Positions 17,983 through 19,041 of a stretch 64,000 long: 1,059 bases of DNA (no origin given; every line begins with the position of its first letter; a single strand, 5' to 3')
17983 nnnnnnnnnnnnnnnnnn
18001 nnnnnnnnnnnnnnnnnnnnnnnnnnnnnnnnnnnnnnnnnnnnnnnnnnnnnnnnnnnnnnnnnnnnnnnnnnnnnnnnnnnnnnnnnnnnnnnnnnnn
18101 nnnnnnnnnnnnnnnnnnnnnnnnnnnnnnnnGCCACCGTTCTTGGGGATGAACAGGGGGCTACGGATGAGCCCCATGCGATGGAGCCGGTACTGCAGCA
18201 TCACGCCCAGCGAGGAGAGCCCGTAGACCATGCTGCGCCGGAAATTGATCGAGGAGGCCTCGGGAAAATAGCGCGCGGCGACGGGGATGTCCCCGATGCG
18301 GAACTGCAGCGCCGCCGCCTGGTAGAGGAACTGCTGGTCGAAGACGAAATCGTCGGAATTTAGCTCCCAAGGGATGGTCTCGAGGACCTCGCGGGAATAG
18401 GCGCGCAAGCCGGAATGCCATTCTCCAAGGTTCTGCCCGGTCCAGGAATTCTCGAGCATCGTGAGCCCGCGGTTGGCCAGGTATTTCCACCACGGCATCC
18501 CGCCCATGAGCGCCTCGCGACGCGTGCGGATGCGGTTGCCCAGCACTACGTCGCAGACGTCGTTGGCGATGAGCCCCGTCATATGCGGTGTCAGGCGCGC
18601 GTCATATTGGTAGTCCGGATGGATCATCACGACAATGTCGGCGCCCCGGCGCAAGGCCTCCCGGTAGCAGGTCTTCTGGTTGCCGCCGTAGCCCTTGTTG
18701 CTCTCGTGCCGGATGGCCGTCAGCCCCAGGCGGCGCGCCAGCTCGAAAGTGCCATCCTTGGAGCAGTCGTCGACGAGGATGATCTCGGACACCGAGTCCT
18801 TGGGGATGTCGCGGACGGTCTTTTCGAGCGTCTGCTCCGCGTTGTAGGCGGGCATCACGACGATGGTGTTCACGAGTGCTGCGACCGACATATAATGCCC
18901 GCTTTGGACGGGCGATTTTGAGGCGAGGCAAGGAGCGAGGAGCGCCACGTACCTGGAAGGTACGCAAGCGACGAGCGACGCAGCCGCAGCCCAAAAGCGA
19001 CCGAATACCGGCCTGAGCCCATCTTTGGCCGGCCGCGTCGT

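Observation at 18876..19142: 32-bp inverted repeats flanking a 203-bp segment between divergent glycosylation genes: candidate invertible promoter (phase-variation switch) or MITE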

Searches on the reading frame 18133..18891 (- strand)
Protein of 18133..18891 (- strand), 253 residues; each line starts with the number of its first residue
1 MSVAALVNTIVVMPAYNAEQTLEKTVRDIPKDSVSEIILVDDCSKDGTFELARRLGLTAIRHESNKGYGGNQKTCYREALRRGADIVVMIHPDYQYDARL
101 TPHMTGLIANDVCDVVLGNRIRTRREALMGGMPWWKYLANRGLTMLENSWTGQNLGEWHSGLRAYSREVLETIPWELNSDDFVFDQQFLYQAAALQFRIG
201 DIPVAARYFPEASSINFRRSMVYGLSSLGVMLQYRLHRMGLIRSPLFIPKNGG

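Call 11: search_protein_families(library=pfam, proteins=[window:18133-18891:-])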
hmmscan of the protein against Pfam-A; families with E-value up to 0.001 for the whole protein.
window:18133-18891:- (253 aa): 1 family
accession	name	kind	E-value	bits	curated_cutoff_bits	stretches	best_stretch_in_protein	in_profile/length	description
PF00535.33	Glycos_transf_2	-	1.6e-19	70.9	23.3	1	11-172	2-166/168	Glycosyl transferase family 2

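Call 15: find_encoding_contigs(protein=window:18133-18891:-, flank=3000, max_places=10)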
Protein window:18133-18891:- (253 aa): no gene with exactly this product is on record in the collection.

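Call 17: find_related_loci(query=window:18133-18891:-, collection=genome_contigs, flank=5000)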
Query window:18133-18891:- (253 aa) in genome_contigs; peptide patterns used: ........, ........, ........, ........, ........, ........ (x = any residue, [..] = any of these).
600 stretches matched a pattern (row limit reached: there are more); 581 encode a relative of the query (tblastn E <= 1e-3); the best 80 are kept; 80 distinct loci.
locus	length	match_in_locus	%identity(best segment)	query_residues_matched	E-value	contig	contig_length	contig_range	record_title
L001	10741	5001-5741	75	4-250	2e-127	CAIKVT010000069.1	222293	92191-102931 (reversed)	MAG: uncultured Elusimicrobia bacterium isolate MJ-time_bin-0941 genome assembly, contig: bin-0941:69/84, whole genome s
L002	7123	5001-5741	74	4-250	2e-126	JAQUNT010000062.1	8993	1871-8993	MAG: Elusimicrobia bacterium isolate STD1_184 NODE_23482_length_8993_cov_2.800023_Sandtown_D1, whole genome shotgun sequ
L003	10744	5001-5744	74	4-251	1e-126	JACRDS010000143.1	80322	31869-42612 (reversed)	MAG: Elusimicrobia bacterium isolate NC_groundwater_1678_Pr3_B-0.1um_69_20 SR-2_scaffold_141_2998987, whole genome shotg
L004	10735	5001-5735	73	7-251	6e-124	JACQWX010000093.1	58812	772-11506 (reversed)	MAG: Elusimicrobia bacterium isolate NC_groundwater_1500_Pr4_B-0.1um_67_5 SR1-18-B1_scaffold_460241, whole genome shotgu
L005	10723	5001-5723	78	10-250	1e-122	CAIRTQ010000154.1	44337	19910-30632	MAG: uncultured Elusimicrobia bacterium isolate MJ-2014_bin-0981 genome assembly, contig: bin-0981:154/158, whole genome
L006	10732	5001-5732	73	8-251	2e-122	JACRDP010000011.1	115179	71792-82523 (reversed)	MAG: Elusimicrobia bacterium isolate NC_groundwater_1675_Pr3_B-0.1um_66_20 SR-2_scaffold_141_1752064, whole genome shotg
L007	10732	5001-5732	73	8-251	1e-121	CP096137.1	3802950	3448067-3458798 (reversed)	MAG: Elusimicrobiota bacterium isolate JAD_PAG50586_1 chromosome, complete genome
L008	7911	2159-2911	70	1-251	6e-121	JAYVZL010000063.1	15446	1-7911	MAG: Elusimicrobiota bacterium isolate GL90_UP_concoct_198 GL90_UP_concoct_198_62, whole genome shotgun sequence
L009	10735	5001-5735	71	8-252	9e-121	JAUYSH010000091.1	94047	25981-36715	MAG: Elusimicrobiota bacterium isolate C5_metabat.bin.68 C5_k141_177236, whole genome shotgun sequence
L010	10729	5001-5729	74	8-250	8e-121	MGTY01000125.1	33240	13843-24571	MAG: Elusimicrobia bacterium GWA2_69_24 gwa2_scaffold_8499, whole genome shotgun sequence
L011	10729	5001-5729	72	8-250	2e-120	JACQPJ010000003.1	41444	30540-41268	MAG: Elusimicrobia bacterium isolate NC_groundwater_1304_Ag_S-0.2um_69_76 S_p2_S4_coassembly_k141_99174, whole genome sh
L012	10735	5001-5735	71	8-252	2e-120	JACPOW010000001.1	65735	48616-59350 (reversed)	MAG: Elusimicrobia bacterium isolate NC_groundwater_611_Pr5_B-0.1um_68_12 alan_book_18_scaffold_57127, whole genome shot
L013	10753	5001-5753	71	2-252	1e-118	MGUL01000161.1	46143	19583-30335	MAG: Elusimicrobia bacterium RBG_16_66_12 RBG_16_scaffold_5886, whole genome shotgun sequence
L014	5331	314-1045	71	9-252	1e-118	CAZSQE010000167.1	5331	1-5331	MAG TPA_asm: uncultured bacterium isolate ERP113451_co2_200 genome assembly, contig: NODE_12757_length_5331_cov_12.34003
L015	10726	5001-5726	71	10-251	2e-118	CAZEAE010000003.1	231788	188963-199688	MAG TPA_asm: uncultured Elusimicrobia sp. isolate binchicken_co248_32 genome assembly, contig: NODE_26_length_231788_cov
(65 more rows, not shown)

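Call 22: find_homologous_proteins(query=window:18133-18891:-, max_evalue=1e-60)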
Query window:18133-18891:- (253 aa): 7980 proteins with E <= 1e-60 among 8000 candidates; the best 120 are listed.
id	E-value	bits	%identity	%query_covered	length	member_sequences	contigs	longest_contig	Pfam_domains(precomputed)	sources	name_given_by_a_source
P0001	1.2e-168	577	100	100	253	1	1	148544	PF00535.33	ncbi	-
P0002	2.0e-138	478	86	96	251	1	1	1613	PF00535.33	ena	-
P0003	7.1e-138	476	83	97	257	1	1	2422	PF00535.33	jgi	jgi:glycosyltransferase involved in cell wall biosynthesis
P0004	4.3e-136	470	83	96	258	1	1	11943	PF00535.33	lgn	-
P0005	3.1e-133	461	82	96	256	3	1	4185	PF00535.33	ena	-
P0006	1.3e-130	452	82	94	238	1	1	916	PF00535.33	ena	-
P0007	4.0e-130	451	77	97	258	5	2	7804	PF00535.33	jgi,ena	-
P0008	1.7e-129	449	82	93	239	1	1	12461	PF00535.33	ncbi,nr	ncbi:MAG: glycosyltransferase family 2 protein, partial [Elusimicrobia bacterium]|nr:glycosyltransfe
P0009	4.0e-129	447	79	98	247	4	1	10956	PF00535.33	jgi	-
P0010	6.0e-129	447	80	97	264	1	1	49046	PF00535.33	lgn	-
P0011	1.6e-128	445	79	97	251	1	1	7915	PF00535.33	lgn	-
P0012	4.5e-128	444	80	96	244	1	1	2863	PF00535.33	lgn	-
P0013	2.1e-127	442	79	96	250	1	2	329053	PF00535.33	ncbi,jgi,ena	ncbi:MAG: glycosyltransferase family 2 protein [Elusimicrobiota bacterium]|jgi:glycosyltransferase i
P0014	8.9e-127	440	77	98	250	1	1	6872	PF00535.33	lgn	-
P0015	1.0e-126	440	76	97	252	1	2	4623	PF00535.33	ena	-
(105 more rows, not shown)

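Call 25: find_encoding_contigs(protein=P0001, flank=10000, max_places=10)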
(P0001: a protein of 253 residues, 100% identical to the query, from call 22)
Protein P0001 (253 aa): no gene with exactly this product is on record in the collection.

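Call 26: find_encoding_contigs(protein=P0004, flank=5000, max_places=3)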
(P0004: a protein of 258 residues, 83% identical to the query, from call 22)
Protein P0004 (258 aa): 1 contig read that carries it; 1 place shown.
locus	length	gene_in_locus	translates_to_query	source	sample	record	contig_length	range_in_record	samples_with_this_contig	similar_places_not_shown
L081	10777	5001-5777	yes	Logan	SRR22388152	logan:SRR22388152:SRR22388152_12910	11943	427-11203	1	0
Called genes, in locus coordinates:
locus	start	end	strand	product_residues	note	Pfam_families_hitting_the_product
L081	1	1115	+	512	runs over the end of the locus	?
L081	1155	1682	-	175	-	PF19502:DUF6036 (weak)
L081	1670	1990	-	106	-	-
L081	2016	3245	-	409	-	-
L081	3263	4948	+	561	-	PF13231:PMT_2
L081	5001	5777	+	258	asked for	PF00535:Glycos_transf_2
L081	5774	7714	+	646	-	PF02366:PMT, PF13231:PMT_2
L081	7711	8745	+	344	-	PF00953:Glycos_transf_4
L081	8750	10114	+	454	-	PF01266:DAO (weak), PF01593:Amino_oxidase, PF13450:NAD_binding_8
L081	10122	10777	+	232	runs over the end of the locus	PF02517:Rce1-like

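Call 27: find_encoding_contigs(protein=P0003, flank=5000, max_places=3)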
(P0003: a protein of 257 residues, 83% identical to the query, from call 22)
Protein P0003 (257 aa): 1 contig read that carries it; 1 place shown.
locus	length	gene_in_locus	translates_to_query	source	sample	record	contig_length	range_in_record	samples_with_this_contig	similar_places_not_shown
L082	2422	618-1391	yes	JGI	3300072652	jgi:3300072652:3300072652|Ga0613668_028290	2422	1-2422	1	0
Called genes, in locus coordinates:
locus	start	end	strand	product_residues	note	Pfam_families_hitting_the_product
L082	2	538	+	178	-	?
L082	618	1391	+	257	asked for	PF00535:Glycos_transf_2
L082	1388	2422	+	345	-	?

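Call 28: find_encoding_contigs(protein=P0002, flank=5000, max_places=3)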
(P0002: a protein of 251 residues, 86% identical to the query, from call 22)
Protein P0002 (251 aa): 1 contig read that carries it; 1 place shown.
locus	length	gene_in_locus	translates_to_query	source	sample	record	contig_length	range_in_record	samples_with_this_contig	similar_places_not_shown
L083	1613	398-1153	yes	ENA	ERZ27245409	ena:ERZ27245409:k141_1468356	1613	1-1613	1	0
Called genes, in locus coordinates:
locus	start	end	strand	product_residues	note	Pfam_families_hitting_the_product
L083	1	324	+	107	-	?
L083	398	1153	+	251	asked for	PF00535:Glycos_transf_2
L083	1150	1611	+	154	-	?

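Call 45: list_cluster_members(proteins=[P0001, P0121])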
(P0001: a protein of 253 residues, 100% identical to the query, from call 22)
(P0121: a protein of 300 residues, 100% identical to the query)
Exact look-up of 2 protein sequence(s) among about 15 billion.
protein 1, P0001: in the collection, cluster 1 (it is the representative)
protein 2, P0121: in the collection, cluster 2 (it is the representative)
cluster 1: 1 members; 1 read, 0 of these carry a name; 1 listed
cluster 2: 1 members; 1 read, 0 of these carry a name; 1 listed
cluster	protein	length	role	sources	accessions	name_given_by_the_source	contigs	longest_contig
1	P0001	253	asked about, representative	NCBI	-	-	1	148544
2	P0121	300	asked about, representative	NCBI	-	-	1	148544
